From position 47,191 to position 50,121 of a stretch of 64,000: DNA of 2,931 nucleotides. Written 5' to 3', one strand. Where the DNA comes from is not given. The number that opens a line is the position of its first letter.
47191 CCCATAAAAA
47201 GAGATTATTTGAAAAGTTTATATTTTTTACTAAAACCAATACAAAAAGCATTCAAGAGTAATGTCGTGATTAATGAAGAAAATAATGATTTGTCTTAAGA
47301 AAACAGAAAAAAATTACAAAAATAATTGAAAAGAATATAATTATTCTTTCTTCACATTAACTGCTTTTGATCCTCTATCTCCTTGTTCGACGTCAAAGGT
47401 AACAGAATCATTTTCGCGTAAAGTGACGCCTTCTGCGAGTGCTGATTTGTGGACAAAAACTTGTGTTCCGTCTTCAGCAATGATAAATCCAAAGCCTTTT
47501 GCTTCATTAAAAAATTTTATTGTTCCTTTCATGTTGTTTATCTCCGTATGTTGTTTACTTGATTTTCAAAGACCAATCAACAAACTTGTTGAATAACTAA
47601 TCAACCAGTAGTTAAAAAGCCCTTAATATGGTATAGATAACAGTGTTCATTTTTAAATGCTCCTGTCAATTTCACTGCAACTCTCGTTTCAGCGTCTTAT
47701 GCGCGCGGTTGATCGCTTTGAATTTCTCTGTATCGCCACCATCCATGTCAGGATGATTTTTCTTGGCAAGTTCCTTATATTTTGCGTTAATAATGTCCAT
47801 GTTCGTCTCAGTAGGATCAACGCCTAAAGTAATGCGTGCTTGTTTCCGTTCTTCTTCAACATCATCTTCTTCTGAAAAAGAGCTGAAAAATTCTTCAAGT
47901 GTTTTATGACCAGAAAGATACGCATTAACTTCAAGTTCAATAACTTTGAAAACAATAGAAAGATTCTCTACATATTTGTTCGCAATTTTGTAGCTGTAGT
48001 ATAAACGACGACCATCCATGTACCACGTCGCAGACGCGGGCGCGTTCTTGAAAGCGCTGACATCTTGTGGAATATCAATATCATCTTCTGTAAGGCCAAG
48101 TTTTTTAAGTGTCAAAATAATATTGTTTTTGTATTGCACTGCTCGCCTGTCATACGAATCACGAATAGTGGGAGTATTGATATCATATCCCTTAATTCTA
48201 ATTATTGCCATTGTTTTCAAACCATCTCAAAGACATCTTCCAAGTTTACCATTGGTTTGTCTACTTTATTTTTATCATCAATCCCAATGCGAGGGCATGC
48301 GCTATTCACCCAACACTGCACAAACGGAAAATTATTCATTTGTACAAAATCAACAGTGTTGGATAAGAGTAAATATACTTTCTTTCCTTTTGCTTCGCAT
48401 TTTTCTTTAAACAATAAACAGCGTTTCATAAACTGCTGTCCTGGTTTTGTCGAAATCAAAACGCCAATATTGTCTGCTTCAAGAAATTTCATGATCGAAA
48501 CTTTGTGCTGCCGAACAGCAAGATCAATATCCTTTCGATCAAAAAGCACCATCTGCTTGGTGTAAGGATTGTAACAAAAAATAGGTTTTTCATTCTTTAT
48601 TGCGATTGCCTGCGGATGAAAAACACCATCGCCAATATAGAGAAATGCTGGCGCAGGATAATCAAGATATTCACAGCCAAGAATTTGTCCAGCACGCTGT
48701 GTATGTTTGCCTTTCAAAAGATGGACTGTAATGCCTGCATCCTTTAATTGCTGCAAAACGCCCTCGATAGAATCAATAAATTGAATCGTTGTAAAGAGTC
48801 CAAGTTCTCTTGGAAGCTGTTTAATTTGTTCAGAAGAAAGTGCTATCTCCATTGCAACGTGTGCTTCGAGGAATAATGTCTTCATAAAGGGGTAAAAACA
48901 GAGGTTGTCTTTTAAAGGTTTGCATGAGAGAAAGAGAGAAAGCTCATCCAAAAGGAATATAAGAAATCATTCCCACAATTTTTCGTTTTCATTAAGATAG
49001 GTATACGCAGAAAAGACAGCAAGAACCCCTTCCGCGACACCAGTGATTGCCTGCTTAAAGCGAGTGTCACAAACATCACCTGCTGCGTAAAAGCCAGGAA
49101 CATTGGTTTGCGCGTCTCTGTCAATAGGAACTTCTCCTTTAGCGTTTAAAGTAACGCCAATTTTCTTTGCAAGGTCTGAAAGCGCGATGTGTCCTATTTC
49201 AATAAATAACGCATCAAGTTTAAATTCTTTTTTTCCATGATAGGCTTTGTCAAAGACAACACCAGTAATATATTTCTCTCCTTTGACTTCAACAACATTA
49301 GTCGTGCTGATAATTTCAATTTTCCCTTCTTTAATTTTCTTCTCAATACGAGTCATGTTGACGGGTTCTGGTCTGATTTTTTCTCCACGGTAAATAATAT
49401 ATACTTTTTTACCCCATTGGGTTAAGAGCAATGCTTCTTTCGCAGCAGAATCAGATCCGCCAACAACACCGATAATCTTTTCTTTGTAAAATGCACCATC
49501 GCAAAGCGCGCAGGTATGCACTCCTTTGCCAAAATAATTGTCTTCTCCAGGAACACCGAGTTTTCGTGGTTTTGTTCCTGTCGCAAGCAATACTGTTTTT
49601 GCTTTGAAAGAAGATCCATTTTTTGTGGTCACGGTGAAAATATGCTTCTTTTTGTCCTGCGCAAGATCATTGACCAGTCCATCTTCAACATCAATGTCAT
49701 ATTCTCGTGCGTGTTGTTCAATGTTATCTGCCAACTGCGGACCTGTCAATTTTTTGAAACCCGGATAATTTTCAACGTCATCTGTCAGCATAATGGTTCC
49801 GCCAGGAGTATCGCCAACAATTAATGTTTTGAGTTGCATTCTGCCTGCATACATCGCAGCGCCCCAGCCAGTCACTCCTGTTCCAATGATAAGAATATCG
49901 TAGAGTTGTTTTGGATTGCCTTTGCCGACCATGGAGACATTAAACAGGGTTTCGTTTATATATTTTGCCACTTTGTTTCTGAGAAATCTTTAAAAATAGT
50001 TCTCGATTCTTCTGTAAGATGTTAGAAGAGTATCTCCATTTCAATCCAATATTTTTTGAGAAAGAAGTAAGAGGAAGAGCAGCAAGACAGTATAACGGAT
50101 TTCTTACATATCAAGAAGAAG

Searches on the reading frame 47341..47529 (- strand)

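Call 46: search_protein_families(library=pfam, proteins=[window:47341-47529:-], max_evalue=0.01)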
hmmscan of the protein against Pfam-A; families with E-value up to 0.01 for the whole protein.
window:47341-47529:- (62 aa): 2 families
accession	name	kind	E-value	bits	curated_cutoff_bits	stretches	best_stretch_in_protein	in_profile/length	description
PF00313.28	CSD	-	6.1e-20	71.3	27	1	1-61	2-65/66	'Cold-shock' DNA-binding domain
PF08206.17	OB_RNB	-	0.0016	18.5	24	1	9-54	6-49/58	Ribonuclease B OB domain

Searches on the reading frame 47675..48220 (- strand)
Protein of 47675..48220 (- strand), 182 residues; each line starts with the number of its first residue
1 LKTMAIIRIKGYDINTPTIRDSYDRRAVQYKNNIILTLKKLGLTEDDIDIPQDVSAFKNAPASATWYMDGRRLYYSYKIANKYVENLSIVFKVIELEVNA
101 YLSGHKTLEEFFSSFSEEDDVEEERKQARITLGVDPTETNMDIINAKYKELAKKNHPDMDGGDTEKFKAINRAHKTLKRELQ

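Call 4: search_protein_families(library=pfam, proteins=[window:47675-48220:-], max_evalue=1)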
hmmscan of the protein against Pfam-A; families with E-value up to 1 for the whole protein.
window:47675-48220:- (182 aa): 1 family
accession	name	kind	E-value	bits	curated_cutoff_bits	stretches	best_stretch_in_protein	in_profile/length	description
PF00226.36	DnaJ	-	6.2e-10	39.5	27.8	1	131-180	5-56/63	DnaJ domain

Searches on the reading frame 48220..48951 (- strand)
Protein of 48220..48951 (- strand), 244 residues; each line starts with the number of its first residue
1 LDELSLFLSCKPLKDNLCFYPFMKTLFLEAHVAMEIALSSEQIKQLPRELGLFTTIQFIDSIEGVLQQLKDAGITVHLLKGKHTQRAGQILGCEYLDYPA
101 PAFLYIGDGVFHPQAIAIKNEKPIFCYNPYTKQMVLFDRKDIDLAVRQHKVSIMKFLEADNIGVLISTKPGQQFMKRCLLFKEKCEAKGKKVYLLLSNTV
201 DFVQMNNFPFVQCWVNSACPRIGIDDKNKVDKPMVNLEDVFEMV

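Call 4: search_protein_families(library=pfam, proteins=[window:48220-48951:-], max_evalue=1)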
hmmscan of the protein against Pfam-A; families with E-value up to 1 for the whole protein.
window:48220-48951:- (244 aa): 1 family
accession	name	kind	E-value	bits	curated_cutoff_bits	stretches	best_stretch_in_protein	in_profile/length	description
PF01866.22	Diphthamide_syn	-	3.9e-40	138.6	33.2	1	23-238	63-286/302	Putative diphthamide synthesis protein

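Call 6: search_solved_structures(query=window:48220-48951:-, max_evalue=1, show_alignments=3)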
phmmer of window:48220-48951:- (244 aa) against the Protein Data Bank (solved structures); distinct sequences matched with E-value up to 1: 4.
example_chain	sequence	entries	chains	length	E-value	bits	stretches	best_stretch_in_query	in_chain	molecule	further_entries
3lzc_A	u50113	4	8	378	3.5e-25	92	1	33-240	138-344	Dph2 | 2-(3-amino-3-carboxypropyl)histidine synthase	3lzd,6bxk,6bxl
6bxm_A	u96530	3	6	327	8.4e-25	90.7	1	25-241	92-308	Diphthamide biosynthesis enzyme Dph2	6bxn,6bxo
6q2d_A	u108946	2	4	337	3.4e-23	85.5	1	24-239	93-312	2-(3-amino-3-carboxypropyl)histidine synthase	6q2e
1xnx_A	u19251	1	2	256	0.5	12.9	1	75-157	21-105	constitutive androstane receptor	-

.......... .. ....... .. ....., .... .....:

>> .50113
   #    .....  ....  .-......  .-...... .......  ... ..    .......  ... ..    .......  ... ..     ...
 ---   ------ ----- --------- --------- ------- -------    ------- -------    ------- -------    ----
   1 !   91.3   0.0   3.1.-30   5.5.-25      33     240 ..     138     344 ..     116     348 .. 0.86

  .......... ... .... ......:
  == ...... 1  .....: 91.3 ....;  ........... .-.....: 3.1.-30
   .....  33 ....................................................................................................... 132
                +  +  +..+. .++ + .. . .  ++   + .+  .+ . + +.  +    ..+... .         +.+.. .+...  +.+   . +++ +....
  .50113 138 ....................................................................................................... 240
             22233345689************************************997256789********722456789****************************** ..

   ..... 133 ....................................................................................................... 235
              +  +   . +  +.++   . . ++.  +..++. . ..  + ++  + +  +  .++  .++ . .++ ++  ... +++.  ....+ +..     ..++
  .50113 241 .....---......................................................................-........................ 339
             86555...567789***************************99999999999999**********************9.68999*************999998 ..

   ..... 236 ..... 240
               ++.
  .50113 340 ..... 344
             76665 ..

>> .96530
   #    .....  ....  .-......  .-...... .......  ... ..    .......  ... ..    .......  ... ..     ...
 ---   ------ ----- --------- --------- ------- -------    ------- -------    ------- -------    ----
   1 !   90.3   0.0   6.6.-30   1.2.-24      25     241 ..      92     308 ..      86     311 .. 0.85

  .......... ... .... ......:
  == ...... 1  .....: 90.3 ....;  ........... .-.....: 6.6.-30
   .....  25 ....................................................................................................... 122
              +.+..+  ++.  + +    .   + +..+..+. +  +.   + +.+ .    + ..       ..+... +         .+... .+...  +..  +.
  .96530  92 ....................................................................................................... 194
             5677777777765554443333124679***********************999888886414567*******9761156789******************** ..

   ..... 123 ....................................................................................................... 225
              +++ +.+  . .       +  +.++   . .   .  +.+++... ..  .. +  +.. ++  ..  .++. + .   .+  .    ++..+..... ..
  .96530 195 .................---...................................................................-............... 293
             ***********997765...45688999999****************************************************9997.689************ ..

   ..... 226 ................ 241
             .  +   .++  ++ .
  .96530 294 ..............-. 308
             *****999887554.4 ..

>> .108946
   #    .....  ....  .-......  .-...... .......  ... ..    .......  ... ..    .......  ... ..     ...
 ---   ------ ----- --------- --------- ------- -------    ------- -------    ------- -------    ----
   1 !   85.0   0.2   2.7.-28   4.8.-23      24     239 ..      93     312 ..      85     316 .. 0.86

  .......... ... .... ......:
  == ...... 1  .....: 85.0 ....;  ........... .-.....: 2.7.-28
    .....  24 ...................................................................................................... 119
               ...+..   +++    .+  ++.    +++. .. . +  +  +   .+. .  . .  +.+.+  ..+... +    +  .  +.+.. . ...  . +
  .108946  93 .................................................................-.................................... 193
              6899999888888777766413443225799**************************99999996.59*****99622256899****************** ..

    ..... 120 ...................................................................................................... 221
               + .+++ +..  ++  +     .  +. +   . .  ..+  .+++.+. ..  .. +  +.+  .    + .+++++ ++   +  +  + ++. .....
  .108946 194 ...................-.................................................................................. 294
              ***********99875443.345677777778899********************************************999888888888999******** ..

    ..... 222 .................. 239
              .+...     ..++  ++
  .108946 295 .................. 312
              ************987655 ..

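Call 25: find_related_loci(query=window:48220-48885:-, collection=genome_contigs, flank=3000)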
Query window:48220-48885:- (222 aa) in genome_contigs; peptide patterns used: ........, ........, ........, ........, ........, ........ (x = any residue, [..] = any of these).
600 stretches matched a pattern (row limit reached: there are more); 2 encode a relative of the query (tblastn E <= 1e-3); 2 distinct loci.
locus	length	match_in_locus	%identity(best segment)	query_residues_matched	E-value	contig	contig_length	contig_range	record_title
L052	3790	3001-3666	68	1-222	4e-107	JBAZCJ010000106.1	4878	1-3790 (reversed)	MAG: Candidatus Woesearchaeota archaeon isolate SO_2017_GW1_134 NODE_66888_length_4878_cov_0.843191_OW334_2017, whole ge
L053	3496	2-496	84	58-222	2e-97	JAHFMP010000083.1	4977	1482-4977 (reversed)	MAG: Candidatus Woesearchaeota archaeon isolate nzgw46 NODE_33436_length_4978_cov_2.621577, whole genome shotgun sequenc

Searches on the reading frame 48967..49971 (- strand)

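Call 46: search_protein_families(library=pfam, proteins=[window:48967-49971:-], max_evalue=0.01)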
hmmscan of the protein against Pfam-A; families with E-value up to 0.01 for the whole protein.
window:48967-49971:- (334 aa): 8 families
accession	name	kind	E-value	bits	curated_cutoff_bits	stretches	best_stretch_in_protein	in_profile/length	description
PF07992.20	Pyr_redox_2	-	9.3e-45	153.7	26.1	1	24-315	1-291/291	Pyridine nucleotide-disulphide oxidoreductase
PF13738.12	Pyr_redox_3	-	2.6e-22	79.9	30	1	73-298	76-305/305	Pyridine nucleotide-disulphide oxidoreductase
PF00070.33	Pyr_redox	-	7.2e-09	36.5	22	1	168-240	3-79/82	Pyridine nucleotide-disulphide oxidoreductase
PF01134.28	GIDA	-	2.8e-06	27.1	22.1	1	89-133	107-150/391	Glucose inhibited division protein A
PF00890.30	FAD_binding_2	-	7.6e-06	25.8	20.4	0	265-305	365-403/414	FAD binding domain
PF12831.13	FAD_oxidored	-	8.6e-05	22.4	27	1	25-56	1-32/416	FAD dependent oxidoreductase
PF01266.30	DAO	-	0.0072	16.3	27.9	0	25-53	1-29/353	FAD dependent oxidoreductase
PF03486.20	HI0933_like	-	0.0073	16.2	50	0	85-134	116-165/244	HI0933-like protein Rossmann domain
